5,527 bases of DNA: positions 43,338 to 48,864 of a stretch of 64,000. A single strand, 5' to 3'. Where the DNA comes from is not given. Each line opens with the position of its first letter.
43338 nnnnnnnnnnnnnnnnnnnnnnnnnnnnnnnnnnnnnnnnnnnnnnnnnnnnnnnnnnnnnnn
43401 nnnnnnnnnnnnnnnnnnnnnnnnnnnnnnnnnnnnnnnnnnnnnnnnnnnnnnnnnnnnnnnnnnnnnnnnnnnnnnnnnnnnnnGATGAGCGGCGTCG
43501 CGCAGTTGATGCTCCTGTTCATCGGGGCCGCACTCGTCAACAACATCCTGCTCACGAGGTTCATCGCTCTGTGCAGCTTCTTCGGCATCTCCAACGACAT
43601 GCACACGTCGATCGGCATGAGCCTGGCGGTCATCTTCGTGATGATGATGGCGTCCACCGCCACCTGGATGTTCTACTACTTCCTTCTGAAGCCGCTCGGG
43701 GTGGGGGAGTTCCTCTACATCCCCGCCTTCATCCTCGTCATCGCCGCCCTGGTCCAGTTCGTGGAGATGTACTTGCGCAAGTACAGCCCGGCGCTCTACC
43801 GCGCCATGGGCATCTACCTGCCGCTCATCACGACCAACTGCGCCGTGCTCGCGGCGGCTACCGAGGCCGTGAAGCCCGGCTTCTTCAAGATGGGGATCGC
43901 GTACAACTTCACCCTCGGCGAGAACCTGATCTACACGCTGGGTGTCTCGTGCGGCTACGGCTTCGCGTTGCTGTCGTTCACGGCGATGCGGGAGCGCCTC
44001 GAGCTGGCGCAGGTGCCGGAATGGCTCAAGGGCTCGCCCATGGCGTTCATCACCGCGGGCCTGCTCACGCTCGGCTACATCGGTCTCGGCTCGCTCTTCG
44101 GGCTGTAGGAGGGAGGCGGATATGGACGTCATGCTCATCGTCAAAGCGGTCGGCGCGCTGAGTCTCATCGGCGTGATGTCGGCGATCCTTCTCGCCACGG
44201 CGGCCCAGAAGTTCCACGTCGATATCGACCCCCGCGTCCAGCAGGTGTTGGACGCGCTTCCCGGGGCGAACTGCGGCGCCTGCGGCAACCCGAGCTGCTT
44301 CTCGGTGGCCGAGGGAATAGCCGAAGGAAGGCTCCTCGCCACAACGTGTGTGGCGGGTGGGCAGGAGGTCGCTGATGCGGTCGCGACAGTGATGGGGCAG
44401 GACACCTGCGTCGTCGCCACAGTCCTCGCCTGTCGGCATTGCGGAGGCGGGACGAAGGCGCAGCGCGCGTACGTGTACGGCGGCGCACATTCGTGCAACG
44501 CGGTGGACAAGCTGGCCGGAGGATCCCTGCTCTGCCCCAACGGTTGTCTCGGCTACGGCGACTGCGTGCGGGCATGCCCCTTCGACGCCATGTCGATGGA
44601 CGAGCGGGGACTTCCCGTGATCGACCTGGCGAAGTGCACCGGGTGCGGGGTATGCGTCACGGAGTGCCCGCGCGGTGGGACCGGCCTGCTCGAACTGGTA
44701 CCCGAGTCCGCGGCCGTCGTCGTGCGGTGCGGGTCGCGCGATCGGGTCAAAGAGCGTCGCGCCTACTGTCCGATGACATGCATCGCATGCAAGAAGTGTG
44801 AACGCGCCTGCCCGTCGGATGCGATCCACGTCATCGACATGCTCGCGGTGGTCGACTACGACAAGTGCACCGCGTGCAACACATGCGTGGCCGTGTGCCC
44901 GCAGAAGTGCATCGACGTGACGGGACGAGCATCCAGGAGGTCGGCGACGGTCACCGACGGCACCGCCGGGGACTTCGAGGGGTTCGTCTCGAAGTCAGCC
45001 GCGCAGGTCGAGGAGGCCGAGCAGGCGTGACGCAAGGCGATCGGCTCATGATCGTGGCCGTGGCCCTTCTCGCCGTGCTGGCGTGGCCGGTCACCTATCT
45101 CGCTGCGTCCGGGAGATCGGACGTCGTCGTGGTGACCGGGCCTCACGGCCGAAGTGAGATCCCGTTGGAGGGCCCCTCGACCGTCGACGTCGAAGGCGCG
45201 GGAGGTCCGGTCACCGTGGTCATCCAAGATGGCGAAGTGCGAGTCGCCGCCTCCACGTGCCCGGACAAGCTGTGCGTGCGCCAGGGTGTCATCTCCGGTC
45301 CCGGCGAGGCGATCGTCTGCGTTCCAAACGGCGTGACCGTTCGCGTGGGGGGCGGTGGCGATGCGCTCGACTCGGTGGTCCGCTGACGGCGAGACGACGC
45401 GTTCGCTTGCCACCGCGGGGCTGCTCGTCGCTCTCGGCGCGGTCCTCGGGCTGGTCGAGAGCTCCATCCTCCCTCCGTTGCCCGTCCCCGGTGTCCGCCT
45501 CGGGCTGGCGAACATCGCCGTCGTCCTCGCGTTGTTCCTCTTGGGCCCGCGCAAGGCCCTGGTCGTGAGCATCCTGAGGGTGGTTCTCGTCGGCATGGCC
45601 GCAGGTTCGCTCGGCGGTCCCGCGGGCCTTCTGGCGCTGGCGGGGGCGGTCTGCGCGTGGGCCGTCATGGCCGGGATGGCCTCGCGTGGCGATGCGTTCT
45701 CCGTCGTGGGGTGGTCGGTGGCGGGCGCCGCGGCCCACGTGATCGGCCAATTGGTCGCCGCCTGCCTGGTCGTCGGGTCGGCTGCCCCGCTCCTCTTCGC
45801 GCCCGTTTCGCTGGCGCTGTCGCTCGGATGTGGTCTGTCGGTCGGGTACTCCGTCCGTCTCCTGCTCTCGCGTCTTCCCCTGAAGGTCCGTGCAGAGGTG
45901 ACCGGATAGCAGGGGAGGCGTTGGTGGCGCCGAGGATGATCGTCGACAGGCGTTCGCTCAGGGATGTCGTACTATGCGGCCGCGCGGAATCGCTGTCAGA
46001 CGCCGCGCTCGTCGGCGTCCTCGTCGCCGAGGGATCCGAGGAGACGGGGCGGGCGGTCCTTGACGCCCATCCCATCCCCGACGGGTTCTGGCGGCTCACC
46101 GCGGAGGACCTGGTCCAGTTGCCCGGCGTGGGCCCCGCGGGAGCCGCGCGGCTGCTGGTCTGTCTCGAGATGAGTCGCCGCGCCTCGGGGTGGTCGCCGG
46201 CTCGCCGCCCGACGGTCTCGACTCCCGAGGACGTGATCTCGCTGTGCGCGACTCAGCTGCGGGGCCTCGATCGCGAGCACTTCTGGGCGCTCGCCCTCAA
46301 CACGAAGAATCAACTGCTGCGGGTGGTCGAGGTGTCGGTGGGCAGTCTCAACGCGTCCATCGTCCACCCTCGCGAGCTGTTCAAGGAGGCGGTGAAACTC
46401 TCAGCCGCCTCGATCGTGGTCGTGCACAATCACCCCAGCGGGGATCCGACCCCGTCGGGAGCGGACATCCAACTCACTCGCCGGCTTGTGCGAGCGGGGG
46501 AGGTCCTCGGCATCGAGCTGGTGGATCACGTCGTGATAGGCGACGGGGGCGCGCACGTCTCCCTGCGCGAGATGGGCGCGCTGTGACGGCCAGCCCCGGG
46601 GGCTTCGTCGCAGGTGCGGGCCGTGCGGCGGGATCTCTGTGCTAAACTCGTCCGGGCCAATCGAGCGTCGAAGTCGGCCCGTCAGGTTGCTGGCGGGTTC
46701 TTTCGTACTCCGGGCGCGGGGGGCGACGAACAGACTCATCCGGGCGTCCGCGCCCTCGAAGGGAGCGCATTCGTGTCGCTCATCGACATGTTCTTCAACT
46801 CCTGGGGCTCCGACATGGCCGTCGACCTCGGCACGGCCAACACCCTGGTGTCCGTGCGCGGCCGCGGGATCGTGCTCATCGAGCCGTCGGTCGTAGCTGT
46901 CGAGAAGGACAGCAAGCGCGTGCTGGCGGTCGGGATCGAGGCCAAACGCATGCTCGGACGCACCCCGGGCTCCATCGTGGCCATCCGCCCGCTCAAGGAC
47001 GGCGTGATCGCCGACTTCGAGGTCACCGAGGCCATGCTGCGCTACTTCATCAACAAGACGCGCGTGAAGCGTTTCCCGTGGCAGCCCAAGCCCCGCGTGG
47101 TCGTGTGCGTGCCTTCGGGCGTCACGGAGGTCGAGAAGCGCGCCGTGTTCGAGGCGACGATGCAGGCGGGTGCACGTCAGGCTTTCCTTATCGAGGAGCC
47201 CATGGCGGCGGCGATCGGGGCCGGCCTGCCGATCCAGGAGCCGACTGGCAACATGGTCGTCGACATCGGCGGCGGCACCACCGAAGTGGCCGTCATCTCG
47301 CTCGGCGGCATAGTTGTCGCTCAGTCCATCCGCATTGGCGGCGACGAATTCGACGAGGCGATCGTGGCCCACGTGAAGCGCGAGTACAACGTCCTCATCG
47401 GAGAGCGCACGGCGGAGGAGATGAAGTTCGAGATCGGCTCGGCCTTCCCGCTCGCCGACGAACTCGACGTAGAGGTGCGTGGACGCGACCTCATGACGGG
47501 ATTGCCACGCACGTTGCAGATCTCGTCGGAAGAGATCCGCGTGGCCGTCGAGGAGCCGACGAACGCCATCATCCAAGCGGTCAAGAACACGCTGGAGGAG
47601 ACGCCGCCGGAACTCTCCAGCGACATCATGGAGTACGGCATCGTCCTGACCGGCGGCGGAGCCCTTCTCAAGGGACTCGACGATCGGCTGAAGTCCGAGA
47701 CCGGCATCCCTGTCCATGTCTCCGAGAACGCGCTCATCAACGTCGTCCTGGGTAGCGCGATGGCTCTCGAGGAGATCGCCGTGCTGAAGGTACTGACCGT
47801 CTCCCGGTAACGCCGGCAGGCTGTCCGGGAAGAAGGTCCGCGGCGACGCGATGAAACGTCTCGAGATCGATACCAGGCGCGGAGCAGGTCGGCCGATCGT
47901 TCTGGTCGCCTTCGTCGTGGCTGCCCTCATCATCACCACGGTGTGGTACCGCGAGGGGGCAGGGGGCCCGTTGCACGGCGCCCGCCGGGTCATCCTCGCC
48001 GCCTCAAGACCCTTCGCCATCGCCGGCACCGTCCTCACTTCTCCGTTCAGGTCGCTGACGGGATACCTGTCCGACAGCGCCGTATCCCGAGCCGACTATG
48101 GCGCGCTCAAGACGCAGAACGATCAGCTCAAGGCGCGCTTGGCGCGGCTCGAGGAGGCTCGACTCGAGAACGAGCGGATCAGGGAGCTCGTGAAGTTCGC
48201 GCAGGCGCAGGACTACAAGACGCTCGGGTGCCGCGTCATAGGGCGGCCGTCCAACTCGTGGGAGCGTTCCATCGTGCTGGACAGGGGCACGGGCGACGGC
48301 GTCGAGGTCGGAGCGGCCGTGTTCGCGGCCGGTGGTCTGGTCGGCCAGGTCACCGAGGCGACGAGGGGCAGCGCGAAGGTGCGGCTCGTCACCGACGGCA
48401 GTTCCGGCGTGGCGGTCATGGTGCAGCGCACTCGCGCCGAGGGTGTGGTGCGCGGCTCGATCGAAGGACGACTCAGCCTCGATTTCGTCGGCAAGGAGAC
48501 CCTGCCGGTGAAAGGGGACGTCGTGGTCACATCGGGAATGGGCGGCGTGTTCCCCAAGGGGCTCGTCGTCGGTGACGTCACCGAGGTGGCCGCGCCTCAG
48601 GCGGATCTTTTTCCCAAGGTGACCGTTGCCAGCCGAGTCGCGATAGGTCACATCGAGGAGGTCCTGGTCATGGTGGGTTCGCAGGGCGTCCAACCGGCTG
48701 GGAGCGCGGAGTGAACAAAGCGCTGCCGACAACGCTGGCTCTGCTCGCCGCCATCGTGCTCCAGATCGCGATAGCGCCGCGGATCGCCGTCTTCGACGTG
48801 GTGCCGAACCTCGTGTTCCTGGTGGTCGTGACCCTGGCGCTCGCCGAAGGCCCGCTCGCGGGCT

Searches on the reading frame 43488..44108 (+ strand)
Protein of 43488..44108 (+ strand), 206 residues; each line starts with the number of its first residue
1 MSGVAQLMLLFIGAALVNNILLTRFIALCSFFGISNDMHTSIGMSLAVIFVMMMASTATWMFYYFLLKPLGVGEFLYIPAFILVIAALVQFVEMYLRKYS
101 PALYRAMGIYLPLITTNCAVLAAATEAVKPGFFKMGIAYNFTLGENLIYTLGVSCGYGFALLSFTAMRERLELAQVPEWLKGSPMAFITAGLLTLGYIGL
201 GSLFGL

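Call 30: search_protein_families(library=pfam, proteins=[window:43488-44108:+], max_evalue=0.00001)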
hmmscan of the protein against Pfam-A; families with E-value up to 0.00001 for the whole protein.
window:43488-44108:+ (206 aa): 1 family
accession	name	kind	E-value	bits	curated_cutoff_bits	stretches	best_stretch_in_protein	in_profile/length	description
PF02508.19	Rnf-Nqr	-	1.6e-46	158.9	23.8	1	8-203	2-173/174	Rnf-Nqr subunit, membrane protein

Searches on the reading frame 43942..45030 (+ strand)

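Call 30: search_protein_families(library=pfam, proteins=[window:43942-45030:+], max_evalue=0.00001)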
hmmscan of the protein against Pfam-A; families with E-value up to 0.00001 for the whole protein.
window:43942-45030:+ (362 aa): 9 families
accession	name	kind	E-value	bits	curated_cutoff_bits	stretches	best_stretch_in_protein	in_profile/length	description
PF13237.11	Fer4_10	-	3.2e-15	56.2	25.5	2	199-243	6-53/53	4Fe-4S dicluster domain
PF00037.32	Fer4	-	2.9e-14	52.6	21.1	1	225-245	1-21/24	4Fe-4S binding domain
PF12838.12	Fer4_7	-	5.5e-13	49.6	27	1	202-245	2-51/52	4Fe-4S dicluster domain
PF14697.11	Fer4_21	-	1.2e-11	45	35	2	279-325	7-58/59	4Fe-4S dicluster domain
PF12837.12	Fer4_6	-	1.7e-11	43.9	25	1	225-245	2-22/24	4Fe-4S binding domain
PF13187.11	Fer4_9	-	3.8e-10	40.1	27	2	280-324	2-52/52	4Fe-4S dicluster domain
PF13484.11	Fer4_16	-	1.2e-08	36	30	0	308-330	1-24/66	4Fe-4S double cluster binding domain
PF12797.12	Fer4_2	-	2.5e-08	33.8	24.5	0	225-243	3-21/22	4Fe-4S binding domain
PF04060.18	FeS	-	2.9e-08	33.7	23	1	106-137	1-32/33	Putative Fe-S cluster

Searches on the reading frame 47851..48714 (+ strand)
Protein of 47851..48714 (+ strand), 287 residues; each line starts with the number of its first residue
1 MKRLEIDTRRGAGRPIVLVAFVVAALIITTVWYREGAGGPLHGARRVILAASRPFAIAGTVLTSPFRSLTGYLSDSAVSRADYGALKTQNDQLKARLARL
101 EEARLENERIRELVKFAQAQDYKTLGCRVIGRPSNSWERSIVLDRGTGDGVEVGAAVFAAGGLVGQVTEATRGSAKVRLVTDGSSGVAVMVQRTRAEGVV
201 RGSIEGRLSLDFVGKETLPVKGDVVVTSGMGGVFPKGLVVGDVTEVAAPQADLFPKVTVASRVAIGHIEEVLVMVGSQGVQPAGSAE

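Call 55: search_protein_families(library=pfam, proteins=[window:47851-48714:+], max_evalue=0.00001)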
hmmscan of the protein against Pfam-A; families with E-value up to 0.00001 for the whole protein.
window:47851-48714:+ (287 aa): 1 family
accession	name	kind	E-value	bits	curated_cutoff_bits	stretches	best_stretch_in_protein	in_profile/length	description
PF04085.20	MreC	-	1.2e-39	135.9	28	1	129-274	1-146/147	Rod shape-determining protein MreC, barrel core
